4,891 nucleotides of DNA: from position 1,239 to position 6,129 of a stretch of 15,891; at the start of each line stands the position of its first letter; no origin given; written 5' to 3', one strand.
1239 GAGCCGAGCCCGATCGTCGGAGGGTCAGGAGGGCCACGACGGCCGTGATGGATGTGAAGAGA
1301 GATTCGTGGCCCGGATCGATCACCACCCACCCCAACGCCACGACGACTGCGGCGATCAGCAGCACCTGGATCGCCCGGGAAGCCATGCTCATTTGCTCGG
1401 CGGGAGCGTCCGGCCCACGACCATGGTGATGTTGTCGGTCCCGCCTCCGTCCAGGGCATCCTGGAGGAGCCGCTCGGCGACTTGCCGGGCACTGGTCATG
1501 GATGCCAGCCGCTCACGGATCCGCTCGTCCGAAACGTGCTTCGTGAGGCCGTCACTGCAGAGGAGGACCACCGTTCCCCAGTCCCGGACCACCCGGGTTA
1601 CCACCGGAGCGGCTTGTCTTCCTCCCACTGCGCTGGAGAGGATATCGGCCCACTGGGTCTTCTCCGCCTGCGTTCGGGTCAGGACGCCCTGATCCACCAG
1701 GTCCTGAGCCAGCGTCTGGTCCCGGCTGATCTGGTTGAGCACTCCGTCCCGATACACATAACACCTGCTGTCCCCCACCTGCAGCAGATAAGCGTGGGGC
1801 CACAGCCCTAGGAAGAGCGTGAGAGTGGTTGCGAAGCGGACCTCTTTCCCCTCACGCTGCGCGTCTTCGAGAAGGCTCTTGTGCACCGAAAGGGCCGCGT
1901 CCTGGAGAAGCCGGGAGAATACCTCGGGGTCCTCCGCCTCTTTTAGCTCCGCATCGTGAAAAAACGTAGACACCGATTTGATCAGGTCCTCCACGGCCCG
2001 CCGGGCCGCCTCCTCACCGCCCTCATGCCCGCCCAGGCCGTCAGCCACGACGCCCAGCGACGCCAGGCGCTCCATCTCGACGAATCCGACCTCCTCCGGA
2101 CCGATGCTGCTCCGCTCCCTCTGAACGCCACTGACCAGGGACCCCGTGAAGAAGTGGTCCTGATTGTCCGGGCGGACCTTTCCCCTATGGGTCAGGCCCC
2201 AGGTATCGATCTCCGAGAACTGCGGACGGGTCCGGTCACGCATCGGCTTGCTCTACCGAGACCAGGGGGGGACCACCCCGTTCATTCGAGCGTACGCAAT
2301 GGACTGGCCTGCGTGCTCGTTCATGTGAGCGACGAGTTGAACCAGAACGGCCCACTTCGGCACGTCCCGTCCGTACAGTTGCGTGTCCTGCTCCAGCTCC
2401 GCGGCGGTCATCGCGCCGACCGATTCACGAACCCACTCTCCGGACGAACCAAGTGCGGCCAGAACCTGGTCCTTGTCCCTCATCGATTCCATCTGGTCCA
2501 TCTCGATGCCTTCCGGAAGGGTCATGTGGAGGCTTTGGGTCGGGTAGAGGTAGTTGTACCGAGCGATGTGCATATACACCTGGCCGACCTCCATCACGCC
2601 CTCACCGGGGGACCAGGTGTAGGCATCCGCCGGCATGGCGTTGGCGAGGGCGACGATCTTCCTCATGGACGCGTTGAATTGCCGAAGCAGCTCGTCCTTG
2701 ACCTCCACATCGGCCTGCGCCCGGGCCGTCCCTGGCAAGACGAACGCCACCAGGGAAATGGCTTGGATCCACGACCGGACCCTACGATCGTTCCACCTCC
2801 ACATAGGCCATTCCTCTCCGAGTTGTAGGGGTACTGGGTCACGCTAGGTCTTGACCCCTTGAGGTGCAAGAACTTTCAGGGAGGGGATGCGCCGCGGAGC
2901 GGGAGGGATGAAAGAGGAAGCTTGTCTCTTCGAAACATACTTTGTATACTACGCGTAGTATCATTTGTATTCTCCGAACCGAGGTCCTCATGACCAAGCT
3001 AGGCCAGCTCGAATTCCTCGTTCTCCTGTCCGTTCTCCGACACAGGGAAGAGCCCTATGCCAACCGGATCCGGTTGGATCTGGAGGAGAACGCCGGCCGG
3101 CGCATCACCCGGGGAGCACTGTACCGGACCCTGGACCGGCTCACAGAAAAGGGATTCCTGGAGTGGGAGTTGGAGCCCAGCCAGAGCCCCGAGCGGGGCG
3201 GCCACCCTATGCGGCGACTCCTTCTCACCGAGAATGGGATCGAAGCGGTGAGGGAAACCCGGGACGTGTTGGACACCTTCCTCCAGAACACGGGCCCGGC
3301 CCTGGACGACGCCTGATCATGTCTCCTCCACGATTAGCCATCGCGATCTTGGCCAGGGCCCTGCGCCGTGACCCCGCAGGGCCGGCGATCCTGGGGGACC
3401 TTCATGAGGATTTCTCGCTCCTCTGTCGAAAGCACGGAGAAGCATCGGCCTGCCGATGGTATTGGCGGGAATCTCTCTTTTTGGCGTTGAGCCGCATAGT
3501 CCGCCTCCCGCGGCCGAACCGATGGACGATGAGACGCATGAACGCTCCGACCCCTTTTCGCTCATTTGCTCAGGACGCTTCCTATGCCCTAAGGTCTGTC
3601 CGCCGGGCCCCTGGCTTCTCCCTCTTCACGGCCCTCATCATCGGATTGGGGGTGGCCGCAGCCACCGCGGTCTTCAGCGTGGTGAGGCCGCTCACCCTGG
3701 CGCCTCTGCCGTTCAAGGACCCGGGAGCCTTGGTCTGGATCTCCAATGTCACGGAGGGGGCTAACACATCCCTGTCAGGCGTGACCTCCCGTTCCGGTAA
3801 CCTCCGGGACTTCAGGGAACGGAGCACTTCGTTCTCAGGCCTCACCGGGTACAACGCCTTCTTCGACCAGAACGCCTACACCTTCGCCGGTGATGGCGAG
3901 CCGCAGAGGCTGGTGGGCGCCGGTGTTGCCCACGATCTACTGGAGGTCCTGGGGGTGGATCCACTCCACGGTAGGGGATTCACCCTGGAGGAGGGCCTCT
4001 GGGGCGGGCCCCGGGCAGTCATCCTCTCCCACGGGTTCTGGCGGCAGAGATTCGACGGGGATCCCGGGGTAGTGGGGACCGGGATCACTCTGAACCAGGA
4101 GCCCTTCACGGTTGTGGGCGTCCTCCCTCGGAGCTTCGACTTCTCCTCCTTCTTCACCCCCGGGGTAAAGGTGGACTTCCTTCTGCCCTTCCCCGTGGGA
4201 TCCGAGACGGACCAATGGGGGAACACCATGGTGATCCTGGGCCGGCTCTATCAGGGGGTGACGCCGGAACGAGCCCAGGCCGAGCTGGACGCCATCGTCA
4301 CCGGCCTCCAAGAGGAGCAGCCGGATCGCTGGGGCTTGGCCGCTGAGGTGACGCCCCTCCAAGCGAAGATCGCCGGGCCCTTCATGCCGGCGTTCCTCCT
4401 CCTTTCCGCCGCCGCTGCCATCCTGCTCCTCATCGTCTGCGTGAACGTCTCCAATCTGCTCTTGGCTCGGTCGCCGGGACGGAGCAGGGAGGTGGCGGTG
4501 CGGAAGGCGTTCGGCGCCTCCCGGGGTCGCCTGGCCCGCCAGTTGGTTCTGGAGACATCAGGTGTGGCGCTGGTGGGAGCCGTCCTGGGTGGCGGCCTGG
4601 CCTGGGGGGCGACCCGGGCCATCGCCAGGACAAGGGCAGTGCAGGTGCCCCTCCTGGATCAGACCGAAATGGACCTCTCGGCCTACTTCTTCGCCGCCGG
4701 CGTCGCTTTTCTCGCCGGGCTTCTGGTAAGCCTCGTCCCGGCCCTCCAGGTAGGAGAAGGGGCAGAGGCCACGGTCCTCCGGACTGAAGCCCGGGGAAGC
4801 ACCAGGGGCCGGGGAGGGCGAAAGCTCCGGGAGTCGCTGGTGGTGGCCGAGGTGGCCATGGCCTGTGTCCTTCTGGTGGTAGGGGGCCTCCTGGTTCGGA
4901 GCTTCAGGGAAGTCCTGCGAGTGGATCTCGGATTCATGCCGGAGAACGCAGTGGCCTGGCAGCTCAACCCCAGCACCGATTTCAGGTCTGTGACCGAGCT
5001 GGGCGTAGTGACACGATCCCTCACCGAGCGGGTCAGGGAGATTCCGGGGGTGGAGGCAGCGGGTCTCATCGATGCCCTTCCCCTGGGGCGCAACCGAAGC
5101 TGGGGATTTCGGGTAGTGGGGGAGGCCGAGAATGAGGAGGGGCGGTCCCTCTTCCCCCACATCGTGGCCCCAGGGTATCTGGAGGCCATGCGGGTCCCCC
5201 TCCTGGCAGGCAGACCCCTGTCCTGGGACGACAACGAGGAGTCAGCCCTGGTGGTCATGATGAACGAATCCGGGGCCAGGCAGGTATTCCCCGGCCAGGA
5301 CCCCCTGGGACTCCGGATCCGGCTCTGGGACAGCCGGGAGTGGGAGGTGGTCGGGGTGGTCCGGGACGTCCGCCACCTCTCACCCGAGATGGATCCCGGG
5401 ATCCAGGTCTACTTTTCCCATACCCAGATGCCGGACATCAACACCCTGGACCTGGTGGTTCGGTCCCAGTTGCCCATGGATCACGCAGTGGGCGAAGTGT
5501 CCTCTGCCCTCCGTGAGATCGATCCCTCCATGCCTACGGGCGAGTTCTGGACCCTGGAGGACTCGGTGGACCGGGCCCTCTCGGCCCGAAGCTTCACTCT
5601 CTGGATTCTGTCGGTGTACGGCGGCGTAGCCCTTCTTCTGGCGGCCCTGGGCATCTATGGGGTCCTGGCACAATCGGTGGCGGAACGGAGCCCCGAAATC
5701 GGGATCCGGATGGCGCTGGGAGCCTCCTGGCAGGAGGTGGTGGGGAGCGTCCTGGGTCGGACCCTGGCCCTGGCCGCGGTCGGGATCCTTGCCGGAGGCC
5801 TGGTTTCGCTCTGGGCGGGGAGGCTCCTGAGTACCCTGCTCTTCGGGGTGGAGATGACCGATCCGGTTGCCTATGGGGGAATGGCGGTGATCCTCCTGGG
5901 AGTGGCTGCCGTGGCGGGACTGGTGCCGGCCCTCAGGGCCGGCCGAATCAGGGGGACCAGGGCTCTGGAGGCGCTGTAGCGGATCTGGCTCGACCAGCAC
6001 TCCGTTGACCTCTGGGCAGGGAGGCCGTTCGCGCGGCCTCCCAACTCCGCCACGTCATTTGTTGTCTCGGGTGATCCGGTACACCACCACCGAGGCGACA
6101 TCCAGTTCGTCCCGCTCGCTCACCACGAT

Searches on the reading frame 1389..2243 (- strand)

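Call 15: search_protein_families(library=pfam, proteins=[window:1389-2243:-], max_evalue=0.001)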
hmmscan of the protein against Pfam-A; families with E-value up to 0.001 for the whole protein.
window:1389-2243:- (284 aa): 2 families
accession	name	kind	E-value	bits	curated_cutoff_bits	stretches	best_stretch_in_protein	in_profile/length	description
PF13672.11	PP2C_2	-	4.3e-14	53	24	1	61-251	25-193/209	Protein phosphatase 2C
PF00481.26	PP2C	-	1.7e-06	28.3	20.3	0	211-272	189-255/255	Protein phosphatase 2C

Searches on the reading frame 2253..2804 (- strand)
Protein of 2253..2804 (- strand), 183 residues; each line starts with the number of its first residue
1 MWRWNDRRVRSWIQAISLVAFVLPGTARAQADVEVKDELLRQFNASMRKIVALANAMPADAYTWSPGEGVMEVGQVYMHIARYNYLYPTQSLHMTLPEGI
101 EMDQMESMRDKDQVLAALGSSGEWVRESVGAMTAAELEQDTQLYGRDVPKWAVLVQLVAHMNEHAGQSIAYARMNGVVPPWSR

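Call 16: search_protein_families(library=pfam, proteins=[window:2253-2804:-], max_evalue=0.001)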
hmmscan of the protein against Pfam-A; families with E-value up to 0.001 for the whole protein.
window:2253-2804:- (183 aa): 2 families
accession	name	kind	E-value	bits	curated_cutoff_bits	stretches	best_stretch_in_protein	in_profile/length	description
PF05163.17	DinB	-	1.2e-13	51.8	23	1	38-181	7-151/165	DinB family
PF12867.12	DinB_2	-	1.9e-08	35.3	24.8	1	42-167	1-127/128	DinB superfamily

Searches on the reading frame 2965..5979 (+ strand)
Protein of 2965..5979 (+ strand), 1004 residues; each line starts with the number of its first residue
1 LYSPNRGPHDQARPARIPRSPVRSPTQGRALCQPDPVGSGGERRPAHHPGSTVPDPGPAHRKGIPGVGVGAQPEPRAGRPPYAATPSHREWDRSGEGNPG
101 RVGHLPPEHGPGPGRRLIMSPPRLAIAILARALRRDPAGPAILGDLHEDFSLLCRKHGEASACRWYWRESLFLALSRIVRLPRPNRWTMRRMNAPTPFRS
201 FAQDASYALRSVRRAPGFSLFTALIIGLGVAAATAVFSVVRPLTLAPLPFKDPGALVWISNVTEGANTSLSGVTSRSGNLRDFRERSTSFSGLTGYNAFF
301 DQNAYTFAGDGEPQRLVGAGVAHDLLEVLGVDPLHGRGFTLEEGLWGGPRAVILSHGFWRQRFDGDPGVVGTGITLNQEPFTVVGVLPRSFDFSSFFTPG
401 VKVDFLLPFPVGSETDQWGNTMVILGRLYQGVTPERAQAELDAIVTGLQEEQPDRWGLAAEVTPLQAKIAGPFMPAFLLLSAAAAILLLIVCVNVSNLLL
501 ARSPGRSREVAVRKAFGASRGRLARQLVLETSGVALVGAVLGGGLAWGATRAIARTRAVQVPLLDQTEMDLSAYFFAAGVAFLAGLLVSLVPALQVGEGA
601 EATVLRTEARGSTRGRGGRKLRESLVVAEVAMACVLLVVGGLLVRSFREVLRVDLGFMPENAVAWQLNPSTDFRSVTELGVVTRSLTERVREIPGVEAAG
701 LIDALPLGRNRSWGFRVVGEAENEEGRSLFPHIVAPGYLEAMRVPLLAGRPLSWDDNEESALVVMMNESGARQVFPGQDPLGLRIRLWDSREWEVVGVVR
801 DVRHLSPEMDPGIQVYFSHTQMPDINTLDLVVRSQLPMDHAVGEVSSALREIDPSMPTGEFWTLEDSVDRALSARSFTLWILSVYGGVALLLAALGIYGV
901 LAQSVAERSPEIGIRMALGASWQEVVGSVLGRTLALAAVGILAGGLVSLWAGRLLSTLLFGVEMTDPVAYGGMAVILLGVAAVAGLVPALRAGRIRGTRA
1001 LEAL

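Call 15: search_protein_families(library=pfam, proteins=[window:2965-5979:+], max_evalue=0.001)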
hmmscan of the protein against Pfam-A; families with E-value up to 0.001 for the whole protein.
window:2965-5979:+ (1004 aa): 2 families
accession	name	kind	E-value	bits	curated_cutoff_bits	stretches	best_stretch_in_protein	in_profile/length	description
PF12704.14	MacB_PCD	-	4.2e-31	109.3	27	2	219-443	1-206/207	MacB-like periplasmic core domain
PF02687.27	FtsX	-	7.5e-24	84.5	25.5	2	482-594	2-113/120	FtsX-like permease C-terminal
